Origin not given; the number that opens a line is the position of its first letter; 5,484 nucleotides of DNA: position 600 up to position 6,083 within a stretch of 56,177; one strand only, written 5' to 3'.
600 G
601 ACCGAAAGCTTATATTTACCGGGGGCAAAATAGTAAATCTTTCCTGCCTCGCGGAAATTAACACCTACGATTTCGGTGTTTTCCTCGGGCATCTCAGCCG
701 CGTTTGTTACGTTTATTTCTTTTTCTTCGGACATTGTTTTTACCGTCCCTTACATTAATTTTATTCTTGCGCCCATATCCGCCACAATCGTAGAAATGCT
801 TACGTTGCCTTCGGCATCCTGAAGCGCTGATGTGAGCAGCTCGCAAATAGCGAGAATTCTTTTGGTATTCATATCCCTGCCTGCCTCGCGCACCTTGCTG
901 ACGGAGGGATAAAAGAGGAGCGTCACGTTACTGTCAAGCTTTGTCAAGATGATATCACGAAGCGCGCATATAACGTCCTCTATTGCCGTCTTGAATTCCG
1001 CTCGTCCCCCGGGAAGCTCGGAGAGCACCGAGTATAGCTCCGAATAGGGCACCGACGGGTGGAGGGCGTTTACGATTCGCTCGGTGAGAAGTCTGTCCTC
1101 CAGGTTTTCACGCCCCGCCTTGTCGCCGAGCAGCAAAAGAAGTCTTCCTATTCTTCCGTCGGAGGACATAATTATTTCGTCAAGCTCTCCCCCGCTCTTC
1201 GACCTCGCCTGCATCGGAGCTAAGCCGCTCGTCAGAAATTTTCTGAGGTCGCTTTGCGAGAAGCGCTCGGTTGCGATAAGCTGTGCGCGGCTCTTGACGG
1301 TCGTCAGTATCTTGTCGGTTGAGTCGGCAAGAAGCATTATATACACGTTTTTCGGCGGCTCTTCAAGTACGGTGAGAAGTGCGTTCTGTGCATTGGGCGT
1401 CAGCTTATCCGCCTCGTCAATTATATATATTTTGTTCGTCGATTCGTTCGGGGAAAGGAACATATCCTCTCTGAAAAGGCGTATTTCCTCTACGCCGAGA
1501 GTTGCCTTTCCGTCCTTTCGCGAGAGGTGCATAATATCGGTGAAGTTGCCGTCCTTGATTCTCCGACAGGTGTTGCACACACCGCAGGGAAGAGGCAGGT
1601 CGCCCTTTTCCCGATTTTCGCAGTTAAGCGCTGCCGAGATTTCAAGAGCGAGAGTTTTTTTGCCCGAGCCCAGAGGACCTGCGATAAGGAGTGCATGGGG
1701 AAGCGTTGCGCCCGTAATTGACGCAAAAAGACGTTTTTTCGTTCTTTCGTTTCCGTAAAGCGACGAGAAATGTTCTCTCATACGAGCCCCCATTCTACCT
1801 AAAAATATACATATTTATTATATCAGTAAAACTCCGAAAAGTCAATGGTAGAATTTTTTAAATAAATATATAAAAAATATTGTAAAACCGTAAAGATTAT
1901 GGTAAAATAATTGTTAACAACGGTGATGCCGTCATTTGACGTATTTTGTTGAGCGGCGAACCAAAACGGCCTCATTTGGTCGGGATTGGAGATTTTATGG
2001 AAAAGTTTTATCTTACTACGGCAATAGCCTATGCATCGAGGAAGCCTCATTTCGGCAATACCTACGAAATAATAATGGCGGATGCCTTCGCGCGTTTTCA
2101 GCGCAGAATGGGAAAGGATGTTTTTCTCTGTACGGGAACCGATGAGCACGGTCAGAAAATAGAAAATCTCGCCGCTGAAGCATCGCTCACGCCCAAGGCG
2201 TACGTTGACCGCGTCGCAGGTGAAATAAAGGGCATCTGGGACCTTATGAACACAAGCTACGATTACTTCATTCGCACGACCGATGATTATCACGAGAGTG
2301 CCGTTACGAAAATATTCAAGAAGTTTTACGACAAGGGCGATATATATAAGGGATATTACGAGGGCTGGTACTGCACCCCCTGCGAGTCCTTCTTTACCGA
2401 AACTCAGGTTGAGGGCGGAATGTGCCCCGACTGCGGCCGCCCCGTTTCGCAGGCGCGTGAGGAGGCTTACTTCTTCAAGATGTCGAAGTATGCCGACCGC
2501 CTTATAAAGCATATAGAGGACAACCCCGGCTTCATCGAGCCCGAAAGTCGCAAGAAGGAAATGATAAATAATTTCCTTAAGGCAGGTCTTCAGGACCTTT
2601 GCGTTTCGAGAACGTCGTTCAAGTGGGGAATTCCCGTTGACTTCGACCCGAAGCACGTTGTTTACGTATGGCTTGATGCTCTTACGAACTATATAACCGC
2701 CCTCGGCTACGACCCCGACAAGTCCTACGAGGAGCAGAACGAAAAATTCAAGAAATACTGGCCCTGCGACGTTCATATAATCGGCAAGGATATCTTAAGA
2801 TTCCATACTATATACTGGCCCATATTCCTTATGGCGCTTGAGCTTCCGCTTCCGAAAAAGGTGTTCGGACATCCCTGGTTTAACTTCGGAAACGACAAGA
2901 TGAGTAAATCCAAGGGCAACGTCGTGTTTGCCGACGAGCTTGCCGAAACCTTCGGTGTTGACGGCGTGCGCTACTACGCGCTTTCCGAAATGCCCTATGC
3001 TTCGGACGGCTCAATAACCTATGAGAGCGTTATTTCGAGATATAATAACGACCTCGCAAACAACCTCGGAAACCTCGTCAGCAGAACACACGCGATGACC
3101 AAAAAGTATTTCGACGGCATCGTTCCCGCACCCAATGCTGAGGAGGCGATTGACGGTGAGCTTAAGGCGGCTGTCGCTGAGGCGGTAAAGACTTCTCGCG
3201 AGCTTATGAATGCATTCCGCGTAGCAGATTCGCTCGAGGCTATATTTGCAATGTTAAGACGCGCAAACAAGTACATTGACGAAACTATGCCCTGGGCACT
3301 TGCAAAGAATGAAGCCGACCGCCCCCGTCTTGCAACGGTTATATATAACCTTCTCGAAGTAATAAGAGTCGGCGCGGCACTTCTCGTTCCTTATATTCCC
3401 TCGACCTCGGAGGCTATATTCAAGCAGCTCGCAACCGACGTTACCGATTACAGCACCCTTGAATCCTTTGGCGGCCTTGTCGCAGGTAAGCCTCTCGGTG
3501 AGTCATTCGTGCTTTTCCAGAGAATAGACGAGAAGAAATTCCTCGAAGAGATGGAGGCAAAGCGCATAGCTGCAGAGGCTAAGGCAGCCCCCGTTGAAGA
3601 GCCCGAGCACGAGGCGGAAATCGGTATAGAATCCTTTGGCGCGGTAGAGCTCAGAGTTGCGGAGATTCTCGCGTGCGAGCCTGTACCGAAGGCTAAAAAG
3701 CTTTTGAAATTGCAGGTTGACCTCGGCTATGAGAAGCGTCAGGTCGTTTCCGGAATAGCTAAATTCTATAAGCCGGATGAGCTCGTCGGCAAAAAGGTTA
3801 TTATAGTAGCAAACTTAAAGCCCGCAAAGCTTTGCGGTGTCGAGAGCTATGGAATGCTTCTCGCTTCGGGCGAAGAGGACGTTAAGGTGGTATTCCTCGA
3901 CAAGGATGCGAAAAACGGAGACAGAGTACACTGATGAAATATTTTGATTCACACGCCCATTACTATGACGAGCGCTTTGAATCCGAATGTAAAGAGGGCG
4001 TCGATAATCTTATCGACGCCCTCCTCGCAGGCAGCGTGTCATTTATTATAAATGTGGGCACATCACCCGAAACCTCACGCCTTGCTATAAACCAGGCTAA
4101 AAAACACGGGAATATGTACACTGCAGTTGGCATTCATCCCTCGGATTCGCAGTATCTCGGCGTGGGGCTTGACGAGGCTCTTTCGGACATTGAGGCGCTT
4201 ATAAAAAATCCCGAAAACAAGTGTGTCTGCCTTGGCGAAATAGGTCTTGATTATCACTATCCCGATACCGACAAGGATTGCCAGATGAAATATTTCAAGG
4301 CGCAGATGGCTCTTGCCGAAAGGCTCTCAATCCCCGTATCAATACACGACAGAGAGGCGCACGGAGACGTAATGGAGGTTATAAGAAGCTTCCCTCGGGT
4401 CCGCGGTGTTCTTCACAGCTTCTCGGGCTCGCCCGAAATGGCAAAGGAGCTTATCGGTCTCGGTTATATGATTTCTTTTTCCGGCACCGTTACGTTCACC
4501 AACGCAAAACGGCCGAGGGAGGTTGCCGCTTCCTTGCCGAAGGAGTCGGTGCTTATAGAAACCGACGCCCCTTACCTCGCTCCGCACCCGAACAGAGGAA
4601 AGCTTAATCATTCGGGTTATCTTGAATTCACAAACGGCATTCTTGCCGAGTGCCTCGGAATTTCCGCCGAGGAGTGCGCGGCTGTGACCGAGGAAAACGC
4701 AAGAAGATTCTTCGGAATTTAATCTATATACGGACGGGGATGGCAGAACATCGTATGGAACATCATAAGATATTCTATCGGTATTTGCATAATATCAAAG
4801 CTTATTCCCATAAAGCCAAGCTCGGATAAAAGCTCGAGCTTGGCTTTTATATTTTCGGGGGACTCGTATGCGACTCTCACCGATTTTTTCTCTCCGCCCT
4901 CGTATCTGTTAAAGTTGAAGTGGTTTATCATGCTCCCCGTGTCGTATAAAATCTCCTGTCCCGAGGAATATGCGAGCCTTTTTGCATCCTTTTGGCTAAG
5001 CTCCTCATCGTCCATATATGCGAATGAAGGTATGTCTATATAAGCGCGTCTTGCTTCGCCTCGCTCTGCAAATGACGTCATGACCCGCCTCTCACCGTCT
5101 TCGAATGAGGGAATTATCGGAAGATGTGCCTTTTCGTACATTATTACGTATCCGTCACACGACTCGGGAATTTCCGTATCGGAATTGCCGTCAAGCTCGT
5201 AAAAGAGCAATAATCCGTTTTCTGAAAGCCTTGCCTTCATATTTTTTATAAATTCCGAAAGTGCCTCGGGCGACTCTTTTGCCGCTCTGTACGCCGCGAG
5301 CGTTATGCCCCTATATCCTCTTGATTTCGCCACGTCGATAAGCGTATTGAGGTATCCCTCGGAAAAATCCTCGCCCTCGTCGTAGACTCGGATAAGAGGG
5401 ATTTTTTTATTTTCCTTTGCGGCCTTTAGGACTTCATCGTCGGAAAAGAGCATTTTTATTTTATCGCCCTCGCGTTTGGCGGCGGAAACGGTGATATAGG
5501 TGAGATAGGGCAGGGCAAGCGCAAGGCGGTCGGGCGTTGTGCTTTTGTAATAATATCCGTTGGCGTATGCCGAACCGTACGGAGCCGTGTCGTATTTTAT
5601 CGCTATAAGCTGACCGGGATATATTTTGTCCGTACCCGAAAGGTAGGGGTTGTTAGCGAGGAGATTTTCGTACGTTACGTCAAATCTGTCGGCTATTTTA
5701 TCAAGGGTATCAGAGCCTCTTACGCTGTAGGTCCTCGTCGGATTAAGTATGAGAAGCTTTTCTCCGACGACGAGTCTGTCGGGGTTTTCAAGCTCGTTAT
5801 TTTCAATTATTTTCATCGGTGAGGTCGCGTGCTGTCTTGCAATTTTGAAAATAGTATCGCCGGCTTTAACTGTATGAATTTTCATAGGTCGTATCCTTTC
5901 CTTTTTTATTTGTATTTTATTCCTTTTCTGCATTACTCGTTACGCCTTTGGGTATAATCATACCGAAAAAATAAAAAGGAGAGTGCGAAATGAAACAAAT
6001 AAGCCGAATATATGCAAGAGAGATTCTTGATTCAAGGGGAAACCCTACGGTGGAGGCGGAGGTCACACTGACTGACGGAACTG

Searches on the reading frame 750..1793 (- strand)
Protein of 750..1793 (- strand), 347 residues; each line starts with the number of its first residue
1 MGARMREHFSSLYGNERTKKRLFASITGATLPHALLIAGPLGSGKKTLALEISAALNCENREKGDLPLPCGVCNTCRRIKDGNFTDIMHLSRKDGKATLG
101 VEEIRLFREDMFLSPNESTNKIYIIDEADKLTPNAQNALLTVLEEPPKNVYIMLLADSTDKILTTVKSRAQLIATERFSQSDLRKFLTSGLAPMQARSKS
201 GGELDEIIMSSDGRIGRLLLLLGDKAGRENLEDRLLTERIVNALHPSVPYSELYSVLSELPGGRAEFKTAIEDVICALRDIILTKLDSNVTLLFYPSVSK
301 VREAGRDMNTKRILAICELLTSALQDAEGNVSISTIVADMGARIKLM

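Call 70: search_protein_families(library=pfam, proteins=[window:750-1793:-], max_evalue=0.00001)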
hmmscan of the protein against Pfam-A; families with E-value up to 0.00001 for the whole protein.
window:750-1793:- (347 aa): 2 families
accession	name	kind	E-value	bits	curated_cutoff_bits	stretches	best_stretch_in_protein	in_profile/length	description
PF13177.12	DNA_pol3_delta2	-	4.6e-44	150.7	27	1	15-175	2-157/161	DNA polymerase III, delta subunit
PF07728.20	AAA_5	-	1.7e-06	28.6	22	0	35-145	2-92/139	AAA domain (dynein-related subfamily)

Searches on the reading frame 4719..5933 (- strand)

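Call 70: search_protein_families(library=pfam, proteins=[window:4719-5933:-], max_evalue=0.00001)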
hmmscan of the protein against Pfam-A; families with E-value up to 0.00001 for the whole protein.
window:4719-5933:- (404 aa): 2 families
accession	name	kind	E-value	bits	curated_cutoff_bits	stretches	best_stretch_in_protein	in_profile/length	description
PF01476.26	LysM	-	4e-22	78.3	20.9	2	20-62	1-42/43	LysM domain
PF23473.1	LysM3_LYK4_5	-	1.2e-08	35.3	29.3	0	68-106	4-40/48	LYK4/5 LysM3 domain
